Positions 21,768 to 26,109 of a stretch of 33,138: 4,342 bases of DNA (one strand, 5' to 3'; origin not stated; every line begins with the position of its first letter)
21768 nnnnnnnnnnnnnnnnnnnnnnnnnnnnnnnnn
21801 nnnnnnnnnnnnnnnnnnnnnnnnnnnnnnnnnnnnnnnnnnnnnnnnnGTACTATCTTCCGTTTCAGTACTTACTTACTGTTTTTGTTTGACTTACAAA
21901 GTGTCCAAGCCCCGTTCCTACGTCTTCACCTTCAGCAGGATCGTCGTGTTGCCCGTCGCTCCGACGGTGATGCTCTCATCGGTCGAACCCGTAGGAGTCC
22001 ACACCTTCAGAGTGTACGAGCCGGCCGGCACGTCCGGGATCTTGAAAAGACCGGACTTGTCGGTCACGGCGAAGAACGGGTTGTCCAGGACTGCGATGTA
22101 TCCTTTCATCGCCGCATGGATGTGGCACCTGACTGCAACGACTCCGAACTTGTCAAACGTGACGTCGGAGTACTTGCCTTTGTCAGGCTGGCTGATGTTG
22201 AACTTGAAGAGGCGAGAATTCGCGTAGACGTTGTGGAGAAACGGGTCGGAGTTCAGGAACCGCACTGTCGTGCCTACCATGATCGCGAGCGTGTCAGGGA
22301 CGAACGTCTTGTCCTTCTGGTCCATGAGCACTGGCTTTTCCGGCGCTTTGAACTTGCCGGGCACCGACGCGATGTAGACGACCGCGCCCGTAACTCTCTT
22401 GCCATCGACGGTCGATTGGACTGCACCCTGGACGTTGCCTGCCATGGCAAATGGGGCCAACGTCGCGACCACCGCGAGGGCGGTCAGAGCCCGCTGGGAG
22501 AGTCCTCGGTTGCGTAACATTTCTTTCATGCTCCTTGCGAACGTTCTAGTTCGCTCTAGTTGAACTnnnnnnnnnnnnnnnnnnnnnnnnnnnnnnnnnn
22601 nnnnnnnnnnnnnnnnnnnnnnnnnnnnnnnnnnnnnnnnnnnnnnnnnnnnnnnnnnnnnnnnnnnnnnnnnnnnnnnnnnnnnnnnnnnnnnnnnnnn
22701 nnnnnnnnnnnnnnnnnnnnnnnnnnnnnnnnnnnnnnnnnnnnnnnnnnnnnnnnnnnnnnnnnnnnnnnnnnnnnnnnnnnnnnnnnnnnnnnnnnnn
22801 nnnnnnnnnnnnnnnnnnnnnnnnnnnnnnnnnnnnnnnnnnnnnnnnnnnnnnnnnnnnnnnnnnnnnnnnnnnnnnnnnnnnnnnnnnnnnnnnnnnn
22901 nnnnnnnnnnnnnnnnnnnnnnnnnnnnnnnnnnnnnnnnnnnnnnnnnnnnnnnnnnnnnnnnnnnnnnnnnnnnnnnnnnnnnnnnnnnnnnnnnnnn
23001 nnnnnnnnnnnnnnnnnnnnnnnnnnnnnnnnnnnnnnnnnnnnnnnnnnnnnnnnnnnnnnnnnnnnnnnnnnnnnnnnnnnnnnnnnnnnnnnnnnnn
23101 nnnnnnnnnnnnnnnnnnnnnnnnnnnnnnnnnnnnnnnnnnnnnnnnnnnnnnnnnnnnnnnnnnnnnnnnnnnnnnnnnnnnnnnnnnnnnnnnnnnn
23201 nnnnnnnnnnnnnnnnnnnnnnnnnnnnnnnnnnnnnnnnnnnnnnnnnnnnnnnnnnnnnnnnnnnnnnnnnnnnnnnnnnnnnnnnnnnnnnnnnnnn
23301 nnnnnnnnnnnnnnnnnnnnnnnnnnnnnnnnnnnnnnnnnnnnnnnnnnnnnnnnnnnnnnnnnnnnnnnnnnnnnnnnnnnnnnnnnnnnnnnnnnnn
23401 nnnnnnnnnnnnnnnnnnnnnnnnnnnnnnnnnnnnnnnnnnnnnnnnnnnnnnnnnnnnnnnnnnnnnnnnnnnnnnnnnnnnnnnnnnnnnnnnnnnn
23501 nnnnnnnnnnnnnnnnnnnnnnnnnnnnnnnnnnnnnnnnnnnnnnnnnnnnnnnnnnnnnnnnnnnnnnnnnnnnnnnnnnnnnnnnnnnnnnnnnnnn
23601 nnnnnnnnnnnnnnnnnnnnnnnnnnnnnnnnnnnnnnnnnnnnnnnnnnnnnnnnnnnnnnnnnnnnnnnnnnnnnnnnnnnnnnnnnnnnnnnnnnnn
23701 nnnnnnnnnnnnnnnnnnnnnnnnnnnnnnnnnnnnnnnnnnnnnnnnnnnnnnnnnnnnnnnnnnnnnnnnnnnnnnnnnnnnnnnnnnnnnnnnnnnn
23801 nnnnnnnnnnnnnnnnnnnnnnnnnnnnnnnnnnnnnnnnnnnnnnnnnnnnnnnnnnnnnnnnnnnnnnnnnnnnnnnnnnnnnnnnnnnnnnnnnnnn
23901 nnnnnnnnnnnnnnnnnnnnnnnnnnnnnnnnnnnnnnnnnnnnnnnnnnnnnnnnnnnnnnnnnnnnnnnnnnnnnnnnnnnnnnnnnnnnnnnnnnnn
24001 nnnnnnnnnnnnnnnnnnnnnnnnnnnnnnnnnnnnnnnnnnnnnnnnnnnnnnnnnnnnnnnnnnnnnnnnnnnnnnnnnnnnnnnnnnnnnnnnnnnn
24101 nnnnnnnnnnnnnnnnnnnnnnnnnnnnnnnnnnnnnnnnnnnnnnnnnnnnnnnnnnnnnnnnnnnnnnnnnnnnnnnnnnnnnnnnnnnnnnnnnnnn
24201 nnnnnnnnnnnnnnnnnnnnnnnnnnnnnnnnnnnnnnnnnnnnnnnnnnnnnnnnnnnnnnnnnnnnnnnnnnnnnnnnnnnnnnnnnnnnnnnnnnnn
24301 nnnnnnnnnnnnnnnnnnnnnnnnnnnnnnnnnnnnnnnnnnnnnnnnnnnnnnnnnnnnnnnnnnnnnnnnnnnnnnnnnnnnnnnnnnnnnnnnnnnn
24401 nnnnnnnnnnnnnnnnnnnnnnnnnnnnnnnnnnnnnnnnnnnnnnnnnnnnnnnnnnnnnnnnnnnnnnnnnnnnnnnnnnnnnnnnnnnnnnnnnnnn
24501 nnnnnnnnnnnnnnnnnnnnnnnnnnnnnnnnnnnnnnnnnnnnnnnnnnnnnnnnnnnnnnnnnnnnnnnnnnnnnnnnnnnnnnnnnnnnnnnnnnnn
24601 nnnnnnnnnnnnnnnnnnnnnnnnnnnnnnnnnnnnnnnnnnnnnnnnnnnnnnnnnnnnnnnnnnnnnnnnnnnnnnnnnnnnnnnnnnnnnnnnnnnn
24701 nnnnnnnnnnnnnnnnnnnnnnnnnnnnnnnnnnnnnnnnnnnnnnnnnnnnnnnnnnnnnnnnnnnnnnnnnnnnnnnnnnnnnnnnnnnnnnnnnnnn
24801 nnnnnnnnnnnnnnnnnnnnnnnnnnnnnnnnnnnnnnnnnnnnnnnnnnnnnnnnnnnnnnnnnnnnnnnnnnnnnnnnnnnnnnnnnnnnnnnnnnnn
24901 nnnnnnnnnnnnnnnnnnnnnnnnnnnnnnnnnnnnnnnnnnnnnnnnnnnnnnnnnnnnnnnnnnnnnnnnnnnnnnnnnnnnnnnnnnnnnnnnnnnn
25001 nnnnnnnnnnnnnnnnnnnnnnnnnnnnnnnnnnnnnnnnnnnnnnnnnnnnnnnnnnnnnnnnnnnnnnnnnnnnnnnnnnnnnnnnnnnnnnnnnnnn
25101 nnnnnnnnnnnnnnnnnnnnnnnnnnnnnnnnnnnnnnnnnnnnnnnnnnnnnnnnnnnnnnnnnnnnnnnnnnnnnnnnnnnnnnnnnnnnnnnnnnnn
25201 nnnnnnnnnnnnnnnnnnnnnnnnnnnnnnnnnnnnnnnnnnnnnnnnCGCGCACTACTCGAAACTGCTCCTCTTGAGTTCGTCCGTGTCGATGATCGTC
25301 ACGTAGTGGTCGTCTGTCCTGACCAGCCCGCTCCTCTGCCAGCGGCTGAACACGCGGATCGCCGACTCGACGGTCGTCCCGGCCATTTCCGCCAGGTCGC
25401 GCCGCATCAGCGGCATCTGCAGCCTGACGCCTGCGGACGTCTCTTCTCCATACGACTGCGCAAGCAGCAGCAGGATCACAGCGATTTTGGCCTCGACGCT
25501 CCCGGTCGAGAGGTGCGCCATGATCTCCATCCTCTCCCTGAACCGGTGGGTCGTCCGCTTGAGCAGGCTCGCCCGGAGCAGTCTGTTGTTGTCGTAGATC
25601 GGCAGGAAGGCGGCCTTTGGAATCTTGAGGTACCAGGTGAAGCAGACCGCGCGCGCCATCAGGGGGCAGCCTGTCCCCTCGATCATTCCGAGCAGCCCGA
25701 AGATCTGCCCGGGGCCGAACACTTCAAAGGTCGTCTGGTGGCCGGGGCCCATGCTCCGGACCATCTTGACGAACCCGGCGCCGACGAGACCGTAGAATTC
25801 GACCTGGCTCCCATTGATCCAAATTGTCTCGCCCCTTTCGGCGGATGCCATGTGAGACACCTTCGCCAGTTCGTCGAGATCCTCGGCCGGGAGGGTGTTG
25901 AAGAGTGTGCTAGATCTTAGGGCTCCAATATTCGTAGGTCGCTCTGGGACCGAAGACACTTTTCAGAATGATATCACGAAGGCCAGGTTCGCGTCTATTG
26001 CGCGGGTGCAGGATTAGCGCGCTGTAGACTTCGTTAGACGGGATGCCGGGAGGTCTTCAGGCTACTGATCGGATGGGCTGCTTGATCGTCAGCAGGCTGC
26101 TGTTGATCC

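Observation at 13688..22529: Seven-gene operon joining a Cyc2-like cytochrome-porin and a cupredoxin to a split Rieske/cytochrome b complex, a GltD-like NAD(P) flavoprotein and an octahaem cytochrome c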

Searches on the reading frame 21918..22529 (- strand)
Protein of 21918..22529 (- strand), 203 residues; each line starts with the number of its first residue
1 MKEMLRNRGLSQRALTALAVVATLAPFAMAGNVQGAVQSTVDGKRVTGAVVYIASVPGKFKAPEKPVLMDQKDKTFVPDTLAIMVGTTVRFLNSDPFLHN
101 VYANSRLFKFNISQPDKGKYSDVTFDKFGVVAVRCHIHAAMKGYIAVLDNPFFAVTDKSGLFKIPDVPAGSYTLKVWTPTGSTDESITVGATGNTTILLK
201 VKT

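Call 4: search_protein_families(library=pfam, proteins=[window:21918-22529:-], max_evalue=0.01)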
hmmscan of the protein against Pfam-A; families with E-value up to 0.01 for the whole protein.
window:21918-22529:- (203 aa): 5 families
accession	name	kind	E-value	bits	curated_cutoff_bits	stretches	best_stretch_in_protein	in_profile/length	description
PF13620.12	CarboxypepD_reg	-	2.4e-07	31.4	32.3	1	154-197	32-77/82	Carboxypeptidase regulatory-like domain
PF14686.12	fn3_3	-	4.5e-07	30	24.4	1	152-196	27-74/75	Polysaccharide lyase family 4, domain II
PF00127.26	Copper-bind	-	0.00015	22.5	21.2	1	70-147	8-98/99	Copper binding proteins, plastocyanin/azurin family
PF13715.12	CarbopepD_reg_2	-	0.00018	21.9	32.2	1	153-197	27-70/88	CarboxypepD_reg-like domain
PF09430.16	EMC7_beta-sandw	-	0.0032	18.1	26.6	1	151-179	20-48/122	ER membrane protein complex subunit 7, beta-sandwich domain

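Call 6: search_protein_families(library=ncbifam, proteins=[window:21918-22529:-], max_evalue=0.01)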
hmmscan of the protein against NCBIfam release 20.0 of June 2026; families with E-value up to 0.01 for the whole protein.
window:21918-22529:- (203 aa): 2 families
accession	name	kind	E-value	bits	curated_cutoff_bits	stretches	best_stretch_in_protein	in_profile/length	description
TIGR03102.1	halo_cynanin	subfamily_domain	0.0032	17.5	93.8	0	74-147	37-114/115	halocyanin domain-containing protein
NF040788.1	S-lay_SlaB_Mtsph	equivalog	0.0065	15.4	700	0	147-201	140-195/416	S-layer protein SlaB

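Call 77: find_homologous_proteins(query=window:21918-22529:-, max_evalue=0.00001)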
Query window:21918-22529:- (203 aa): 251 proteins with E <= 0.00001 among 584 candidates; the best 120 are listed.
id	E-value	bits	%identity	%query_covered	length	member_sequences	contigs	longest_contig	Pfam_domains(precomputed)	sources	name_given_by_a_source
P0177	1.5e-126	437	100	99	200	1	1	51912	PF14686.13,PF13620.13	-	-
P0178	5.2e-74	266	64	94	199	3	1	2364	PF13715.13,PF14686.13,PF13620.13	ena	-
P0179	7.5e-56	207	49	96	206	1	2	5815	PF14686.13,PF13620.13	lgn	-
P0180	4.8e-54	201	58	75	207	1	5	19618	PF14686.13,PF13620.13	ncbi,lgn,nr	ncbi:MAG: carboxypeptidase regulatory-like domain-containing protein [Fimbriimonas sp.]|nr:carboxype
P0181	5.0e-53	198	56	77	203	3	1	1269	PF14686.13,PF13620.13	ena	-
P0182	1.9e-40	156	46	84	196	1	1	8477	PF13620.13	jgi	jgi:plastocyanin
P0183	9.7e-39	151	41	95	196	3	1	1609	PF14686.13,PF13620.13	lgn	-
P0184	1.3e-38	150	46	84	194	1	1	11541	PF13620.13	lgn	-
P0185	1.3e-38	150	43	89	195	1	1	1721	PF13620.13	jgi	jgi:plastocyanin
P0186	9.9e-38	148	41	93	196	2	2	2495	PF14686.13,PF13620.13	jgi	jgi:plastocyanin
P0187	1.1e-37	148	45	88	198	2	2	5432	PF14686.13,PF13620.13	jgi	jgi:plastocyanin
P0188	1.6e-37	147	49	61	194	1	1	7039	PF13715.13,PF14686.13,PF13620.13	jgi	-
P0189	3.0e-37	146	42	89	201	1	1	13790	PF13715.13,PF00127.27,PF14686.13,PF13620.13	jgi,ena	-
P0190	4.7e-37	145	43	87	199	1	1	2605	PF13620.13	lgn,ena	-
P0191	4.8e-37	145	41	91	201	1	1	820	PF13715.13,PF00127.27,PF14686.13,PF13620.13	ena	-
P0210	3.6e-35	139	44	75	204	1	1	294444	PF14686.13,PF13620.13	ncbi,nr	ncbi:MAG: hypothetical protein E3K32_00495 [wastewater metagenome]|nr:hypothetical protein [Candidat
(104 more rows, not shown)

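Call 78: find_encoding_contigs(protein=P0210, flank=10000, max_places=1)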
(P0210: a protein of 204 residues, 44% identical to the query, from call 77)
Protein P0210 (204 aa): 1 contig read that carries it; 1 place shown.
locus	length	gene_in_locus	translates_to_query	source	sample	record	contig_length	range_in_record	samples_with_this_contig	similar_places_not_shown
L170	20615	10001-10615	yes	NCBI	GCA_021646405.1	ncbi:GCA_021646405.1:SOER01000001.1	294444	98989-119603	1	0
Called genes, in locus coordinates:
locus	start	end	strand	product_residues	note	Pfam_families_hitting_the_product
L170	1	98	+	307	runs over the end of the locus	PF00291:PALP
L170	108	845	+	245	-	PF25087:GMPPB_C (weak), PF00132:Hexapep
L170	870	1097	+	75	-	-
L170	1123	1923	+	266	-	PF01791:DeoC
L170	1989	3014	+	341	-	PF08240:ADH_N, PF16912:Glu_dehyd_C, PF00107:ADH_zinc_N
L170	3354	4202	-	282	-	PF00582:Usp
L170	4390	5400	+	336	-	PF16258:DUF4912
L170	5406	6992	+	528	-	PF03065:Glyco_hydro_57, PF09210:BE_C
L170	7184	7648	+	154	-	PF00582:Usp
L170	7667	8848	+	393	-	PF01941:AdoMet_Synthase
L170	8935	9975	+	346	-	PF27233:MJ0711_N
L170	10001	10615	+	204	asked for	PF13620:CarboxypepD_reg (weak), PF14686:fn3_3 (weak)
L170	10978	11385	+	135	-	-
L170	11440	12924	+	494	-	-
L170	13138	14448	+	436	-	-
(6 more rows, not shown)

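Call 84: predict_structure(alignment_id=A2)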
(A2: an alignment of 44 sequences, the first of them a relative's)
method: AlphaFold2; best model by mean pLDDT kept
length: 200 residues; sequences in the alignment: 44
mean_pLDDT: 92.3   pTM: 0.83
mean pLDDT of the five models: 92.3, 92.2, 92.0, 92.0, 91.9
residues with pLDDT >= 90: 172; 70-90: 3; 50-70: 22; < 50: 3
segments of 3 or more residues with pLDDT < 50: 1-3
pLDDT, mean of each block of 10 residues (from residue 1): 52 61 75 98 98 95 98 98 99 98 97 97 98 97 98 98 97 98 97 96
secondary structure, 60 per line:
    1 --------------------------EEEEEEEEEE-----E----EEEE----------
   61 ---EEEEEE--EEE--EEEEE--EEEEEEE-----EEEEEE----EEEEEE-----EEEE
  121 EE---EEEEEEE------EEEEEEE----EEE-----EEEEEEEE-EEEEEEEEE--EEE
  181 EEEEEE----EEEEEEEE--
elements in order: E27-36 E47-50 E64-69 E72-74 E77-81 E84-90 E96-101 E106-111 E117-122 E126-132 E139-145 E150-152 E158-165 E167-175 E178-186 E191-198

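Call 86: fold_search(model_id=the predicted structure, library=pdb)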
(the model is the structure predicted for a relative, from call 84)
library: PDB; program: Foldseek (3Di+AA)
matches with E <= 10: 1355; with E <= 0.001: 135
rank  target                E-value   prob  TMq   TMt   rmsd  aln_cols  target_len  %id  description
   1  6hbe_A                4.2e-08  1.00  0.39  0.19   6.9       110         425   30  Cu-containing nitrite reductase (NirK) from Thermus scotoductus SA-01 (released 2019-01-23)
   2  2gb2                  3.6e-07  1.00  0.39  0.71   9.4       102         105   22  The P52G mutant of amicyanin in the Cu(II) state. (released 2006-08-01)
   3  6hbe_C                6.5e-07  1.00  0.39  0.19   6.6       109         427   30  Cu-containing nitrite reductase (NirK) from Thermus scotoductus SA-01 (released 2019-01-23)
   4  2idq                  7.6e-07  1.00  0.38  0.70   9.5       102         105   22  Structure of M98A mutant of amicyanin, Cu(II) (released 2007-03-13)
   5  1sf3                  7.6e-07  1.00  0.38  0.70  10.3       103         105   21  Structure of the reduced form of the P94A mutant of amicyanin (released 2004-07-27)
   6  1sfd_A                8.0e-07  1.00  0.38  0.71  10.3       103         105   21  oxidized form of amicyanin mutant P94F (released 2004-07-27)
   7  2qdv                  8.4e-07  1.00  0.38  0.71  10.3       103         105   21  Structure of the Cu(II) form of the M51A mutant of amicyanin (released 2007-12-11)
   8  5fc9_A                9.9e-07  1.00  0.35  0.72   2.6        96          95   24  Novel Purple Cupredoxin from Nitrosopumilus maritimus (released 2016-05-11)
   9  1id2_A                1.2e-06  1.00  0.39  0.72   9.1       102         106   20  CRYSTAL STRUCTURE OF AMICYANIN FROM PARACOCCUS VERSUTUS (THIOBACILLUS VERSUTUS) (released 2001-04-11)
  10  4p5r                  1.6e-06  1.00  0.39  0.71   9.4       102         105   22  Structure of oxidized W45Y mutant of amicyanin (released 2014-04-23)
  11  3ply_A                2.7e-06  1.00  0.38  0.70   2.4        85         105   24  Structure of Oxidized P96G Mutant of Amicyanin (released 2011-02-09)
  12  2idt                  3.6e-06  1.00  0.38  0.71   9.4       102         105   22  Structure of M98Q mutant of amicyanin, Cu(II) (released 2007-03-13)
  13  3rym_A                4.0e-06  1.00  0.37  0.67  10.4       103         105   20  Structure of Oxidized M98K mutant of Amicyanin (released 2011-11-23)
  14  3ie9                  4.7e-06  1.00  0.38  0.70  10.4       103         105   20  Structure of oxidized M98L mutant of amicyanin (released 2009-10-06)
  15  1aaj                  9.0e-06  1.00  0.38  0.70   9.4       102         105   22  CRYSTAL STRUCTURE ANALYSIS OF AMICYANIN AND APOAMICYANIN FROM PARACOCCUS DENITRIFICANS AT 2.0 ANGSTROMS AND 1.8 ANGSTROM (released 1993-10-31)
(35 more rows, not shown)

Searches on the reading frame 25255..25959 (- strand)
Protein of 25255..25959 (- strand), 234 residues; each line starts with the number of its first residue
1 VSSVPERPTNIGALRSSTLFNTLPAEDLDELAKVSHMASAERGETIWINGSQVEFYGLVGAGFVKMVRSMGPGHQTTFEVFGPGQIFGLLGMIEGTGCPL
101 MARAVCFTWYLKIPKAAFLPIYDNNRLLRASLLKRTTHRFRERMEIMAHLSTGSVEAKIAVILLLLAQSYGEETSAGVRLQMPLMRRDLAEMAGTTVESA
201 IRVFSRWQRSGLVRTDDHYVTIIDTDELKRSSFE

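Call 5: search_protein_families(library=pfam, proteins=[window:25255-25959:-], max_evalue=0.001)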
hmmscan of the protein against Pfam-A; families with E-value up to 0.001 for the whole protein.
window:25255-25959:- (234 aa): 3 families
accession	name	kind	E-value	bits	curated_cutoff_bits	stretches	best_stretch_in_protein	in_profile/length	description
PF13545.12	HTH_Crp_2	-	4.1e-14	52.7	27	1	158-230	2-69/70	Crp-like helix-turn-helix domain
PF00027.35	cNMP_binding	-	7.6e-11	42.3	27.5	1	40-125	4-89/89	Cyclic nucleotide-binding domain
PF00325.26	Crp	-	0.00038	20.6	21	1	184-212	3-31/32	Bacterial regulatory proteins, crp family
